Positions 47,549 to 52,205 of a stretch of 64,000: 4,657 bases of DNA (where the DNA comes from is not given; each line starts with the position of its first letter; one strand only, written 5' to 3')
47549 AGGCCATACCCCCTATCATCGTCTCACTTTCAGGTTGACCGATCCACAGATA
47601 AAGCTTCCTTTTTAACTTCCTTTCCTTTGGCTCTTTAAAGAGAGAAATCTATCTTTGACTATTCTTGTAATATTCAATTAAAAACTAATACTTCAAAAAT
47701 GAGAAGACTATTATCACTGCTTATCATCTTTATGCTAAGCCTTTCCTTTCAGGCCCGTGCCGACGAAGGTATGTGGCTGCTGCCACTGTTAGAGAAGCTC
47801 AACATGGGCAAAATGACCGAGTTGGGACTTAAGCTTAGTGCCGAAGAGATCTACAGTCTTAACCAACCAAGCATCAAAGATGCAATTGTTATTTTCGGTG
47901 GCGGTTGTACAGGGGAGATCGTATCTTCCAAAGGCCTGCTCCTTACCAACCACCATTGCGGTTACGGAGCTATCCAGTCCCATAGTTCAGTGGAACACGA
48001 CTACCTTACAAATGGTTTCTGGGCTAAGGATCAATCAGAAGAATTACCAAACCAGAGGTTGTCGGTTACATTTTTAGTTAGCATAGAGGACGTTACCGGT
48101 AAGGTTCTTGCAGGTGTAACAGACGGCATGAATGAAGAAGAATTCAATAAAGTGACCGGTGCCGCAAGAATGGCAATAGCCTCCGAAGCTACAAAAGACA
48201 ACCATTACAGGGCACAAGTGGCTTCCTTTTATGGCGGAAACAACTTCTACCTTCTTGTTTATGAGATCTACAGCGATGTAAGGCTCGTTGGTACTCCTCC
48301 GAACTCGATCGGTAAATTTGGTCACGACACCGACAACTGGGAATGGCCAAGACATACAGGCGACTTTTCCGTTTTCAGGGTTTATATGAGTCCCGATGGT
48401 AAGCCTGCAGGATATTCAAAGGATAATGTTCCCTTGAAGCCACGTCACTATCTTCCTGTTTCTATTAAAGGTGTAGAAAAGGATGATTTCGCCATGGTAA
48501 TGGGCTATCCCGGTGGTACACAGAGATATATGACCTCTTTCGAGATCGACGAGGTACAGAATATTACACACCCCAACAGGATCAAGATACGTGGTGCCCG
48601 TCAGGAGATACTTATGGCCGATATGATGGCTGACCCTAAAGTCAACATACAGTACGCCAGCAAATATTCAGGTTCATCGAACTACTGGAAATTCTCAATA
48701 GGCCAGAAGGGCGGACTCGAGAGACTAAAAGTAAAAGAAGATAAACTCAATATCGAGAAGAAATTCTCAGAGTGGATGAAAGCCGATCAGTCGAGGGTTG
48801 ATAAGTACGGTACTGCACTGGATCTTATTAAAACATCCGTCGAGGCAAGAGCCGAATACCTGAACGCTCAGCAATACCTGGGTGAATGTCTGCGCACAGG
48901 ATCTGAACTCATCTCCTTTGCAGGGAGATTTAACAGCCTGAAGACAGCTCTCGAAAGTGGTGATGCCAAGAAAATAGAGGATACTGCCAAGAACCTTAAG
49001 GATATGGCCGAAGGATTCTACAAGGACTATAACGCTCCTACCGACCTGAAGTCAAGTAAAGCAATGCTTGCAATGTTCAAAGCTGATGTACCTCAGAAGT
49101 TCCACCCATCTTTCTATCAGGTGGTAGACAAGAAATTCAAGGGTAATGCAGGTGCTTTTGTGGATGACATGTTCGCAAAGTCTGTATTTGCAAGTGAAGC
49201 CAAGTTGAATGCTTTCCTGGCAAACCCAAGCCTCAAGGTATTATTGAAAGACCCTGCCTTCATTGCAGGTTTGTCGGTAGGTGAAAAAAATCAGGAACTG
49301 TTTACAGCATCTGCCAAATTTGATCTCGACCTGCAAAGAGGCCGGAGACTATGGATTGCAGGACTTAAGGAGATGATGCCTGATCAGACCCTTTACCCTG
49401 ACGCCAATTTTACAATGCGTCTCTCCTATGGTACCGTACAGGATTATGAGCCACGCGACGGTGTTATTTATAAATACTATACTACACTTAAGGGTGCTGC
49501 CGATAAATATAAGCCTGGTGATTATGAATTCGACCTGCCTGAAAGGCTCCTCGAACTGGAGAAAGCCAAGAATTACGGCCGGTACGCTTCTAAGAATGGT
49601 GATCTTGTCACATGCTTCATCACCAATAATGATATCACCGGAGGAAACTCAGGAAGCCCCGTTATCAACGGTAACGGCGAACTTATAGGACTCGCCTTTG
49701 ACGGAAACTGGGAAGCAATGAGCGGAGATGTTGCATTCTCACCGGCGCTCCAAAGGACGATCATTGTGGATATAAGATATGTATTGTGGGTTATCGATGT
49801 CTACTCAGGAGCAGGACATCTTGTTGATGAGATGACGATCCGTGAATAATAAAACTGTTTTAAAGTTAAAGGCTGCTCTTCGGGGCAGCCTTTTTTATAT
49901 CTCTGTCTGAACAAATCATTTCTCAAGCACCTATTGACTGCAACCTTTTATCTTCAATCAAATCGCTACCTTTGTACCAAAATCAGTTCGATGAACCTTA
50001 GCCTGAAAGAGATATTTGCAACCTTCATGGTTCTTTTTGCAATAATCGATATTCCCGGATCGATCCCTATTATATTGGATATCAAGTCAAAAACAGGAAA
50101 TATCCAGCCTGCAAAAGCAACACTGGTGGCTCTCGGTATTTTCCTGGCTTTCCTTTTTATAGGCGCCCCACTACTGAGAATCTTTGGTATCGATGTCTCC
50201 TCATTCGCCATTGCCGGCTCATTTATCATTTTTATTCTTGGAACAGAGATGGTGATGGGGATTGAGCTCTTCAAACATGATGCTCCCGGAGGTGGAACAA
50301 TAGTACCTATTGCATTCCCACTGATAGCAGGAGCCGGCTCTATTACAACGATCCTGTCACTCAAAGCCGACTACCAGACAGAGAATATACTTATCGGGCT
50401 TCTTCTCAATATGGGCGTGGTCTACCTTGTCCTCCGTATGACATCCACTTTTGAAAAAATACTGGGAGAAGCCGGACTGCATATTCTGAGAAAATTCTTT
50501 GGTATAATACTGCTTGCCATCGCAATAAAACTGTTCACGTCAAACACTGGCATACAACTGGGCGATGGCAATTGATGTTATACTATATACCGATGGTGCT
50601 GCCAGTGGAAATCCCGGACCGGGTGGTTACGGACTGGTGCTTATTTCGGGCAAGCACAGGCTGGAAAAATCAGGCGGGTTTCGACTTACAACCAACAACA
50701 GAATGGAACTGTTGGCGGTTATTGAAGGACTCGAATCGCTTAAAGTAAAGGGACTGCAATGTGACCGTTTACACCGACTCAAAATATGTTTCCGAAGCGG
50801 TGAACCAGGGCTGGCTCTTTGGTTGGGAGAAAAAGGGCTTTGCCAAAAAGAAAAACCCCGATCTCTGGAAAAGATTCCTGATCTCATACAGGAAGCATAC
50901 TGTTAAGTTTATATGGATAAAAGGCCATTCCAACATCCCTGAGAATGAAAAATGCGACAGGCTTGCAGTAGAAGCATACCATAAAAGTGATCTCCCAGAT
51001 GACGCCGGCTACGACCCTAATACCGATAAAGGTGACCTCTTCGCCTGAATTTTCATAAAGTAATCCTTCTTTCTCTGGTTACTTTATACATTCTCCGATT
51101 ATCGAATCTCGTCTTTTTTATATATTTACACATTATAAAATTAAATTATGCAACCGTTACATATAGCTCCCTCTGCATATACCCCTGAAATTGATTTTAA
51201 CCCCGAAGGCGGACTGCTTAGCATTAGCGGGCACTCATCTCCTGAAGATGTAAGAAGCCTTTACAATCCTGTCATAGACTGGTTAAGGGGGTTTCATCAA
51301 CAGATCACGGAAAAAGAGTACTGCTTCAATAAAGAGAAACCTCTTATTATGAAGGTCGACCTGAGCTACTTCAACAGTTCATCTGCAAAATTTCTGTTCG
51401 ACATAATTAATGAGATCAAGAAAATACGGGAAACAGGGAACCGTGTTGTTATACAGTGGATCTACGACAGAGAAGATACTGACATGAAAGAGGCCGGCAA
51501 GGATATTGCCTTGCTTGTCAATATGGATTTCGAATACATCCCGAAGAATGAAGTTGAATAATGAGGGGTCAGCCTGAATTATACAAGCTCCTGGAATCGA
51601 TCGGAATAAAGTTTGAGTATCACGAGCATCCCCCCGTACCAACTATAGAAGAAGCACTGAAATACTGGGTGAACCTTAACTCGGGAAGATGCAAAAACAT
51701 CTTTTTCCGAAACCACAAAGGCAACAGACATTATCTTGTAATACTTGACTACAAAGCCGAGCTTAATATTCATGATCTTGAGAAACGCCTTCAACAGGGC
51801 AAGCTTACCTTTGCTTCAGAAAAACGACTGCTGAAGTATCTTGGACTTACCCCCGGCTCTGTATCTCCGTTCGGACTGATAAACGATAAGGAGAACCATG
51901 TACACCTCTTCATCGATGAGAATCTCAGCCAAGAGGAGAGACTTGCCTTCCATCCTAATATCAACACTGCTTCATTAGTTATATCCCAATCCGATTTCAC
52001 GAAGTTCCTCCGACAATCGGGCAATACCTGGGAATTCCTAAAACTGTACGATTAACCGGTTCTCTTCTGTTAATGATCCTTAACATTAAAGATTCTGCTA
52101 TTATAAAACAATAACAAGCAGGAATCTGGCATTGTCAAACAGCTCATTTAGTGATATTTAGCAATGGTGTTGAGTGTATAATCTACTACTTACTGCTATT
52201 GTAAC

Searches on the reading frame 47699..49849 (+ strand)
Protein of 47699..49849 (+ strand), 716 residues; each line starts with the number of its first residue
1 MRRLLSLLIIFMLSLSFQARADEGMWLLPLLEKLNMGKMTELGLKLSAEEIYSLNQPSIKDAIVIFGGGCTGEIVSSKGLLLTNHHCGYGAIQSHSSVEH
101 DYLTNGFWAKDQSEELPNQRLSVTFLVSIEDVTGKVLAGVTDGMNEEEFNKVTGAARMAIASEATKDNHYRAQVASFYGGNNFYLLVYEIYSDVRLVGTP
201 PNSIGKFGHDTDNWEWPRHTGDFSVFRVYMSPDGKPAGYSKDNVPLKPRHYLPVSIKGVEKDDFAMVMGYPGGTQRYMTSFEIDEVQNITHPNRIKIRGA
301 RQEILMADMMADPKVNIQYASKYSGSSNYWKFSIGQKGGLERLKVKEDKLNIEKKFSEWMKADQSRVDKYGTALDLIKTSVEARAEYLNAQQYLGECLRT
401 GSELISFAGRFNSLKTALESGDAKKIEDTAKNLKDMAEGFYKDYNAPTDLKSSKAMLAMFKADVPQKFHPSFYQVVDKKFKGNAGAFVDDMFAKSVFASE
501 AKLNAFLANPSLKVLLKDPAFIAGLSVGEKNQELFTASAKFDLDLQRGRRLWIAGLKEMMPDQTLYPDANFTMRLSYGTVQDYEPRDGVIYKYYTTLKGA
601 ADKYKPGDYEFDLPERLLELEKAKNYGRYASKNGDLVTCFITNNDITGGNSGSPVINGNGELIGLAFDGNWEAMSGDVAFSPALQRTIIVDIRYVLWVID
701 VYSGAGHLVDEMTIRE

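Call 89: search_protein_families(library=pfam, proteins=[window:47699-49849:+], max_evalue=0.00001)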
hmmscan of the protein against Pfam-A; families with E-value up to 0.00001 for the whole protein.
window:47699-49849:+ (716 aa): 3 families
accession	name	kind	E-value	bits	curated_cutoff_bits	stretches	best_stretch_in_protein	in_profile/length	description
PF10459.15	Peptidase_S46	-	4e-248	826.1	22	1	21-714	1-698/698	Peptidase S46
PF13365.12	Trypsin_2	-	1.1e-07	33.2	27.6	0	636-665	115-144/144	Trypsin-like peptidase domain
PF00089.32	Trypsin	-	6.2e-06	26.6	20.6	0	641-669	168-198/220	Trypsin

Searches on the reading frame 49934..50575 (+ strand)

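Call 89: search_protein_families(library=pfam, proteins=[window:49934-50575:+], max_evalue=0.00001)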
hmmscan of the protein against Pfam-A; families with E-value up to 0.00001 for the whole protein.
window:49934-50575:+ (213 aa): 1 family
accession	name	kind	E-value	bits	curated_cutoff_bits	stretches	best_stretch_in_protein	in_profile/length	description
PF01914.23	MarC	-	2.3e-29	102.7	23.9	1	25-202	2-196/203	MarC family integral membrane protein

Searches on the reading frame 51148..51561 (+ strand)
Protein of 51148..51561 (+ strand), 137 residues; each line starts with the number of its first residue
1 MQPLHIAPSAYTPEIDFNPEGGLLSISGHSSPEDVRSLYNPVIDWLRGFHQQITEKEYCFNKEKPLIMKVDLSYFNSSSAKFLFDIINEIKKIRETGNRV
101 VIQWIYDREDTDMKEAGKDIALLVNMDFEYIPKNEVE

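Call 89: search_protein_families(library=pfam, proteins=[window:51148-51561:+], max_evalue=0.00001)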
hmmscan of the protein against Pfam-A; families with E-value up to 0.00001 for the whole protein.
window:51148-51561:+ (137 aa): 1 family
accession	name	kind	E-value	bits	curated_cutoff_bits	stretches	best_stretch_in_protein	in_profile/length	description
PF09345.15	SiaC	-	6.2e-32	110.2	24.5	1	6-132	1-119/120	SiaC family regulatory phosphoprotein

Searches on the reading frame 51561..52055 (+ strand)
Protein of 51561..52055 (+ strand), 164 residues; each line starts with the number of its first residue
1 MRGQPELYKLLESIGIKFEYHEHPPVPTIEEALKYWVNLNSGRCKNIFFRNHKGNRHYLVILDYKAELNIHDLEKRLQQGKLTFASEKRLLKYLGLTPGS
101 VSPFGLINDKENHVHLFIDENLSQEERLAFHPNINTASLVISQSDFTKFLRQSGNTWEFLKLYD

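Call 89: search_protein_families(library=pfam, proteins=[window:51561-52055:+], max_evalue=0.00001)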
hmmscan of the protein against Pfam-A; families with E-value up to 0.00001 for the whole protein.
window:51561-52055:+ (164 aa): 1 family
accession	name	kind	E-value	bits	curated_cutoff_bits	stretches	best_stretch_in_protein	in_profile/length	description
PF04073.20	tRNA_edit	-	2e-29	102.6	25.5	1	23-149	1-123/123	Aminoacyl-tRNA editing domain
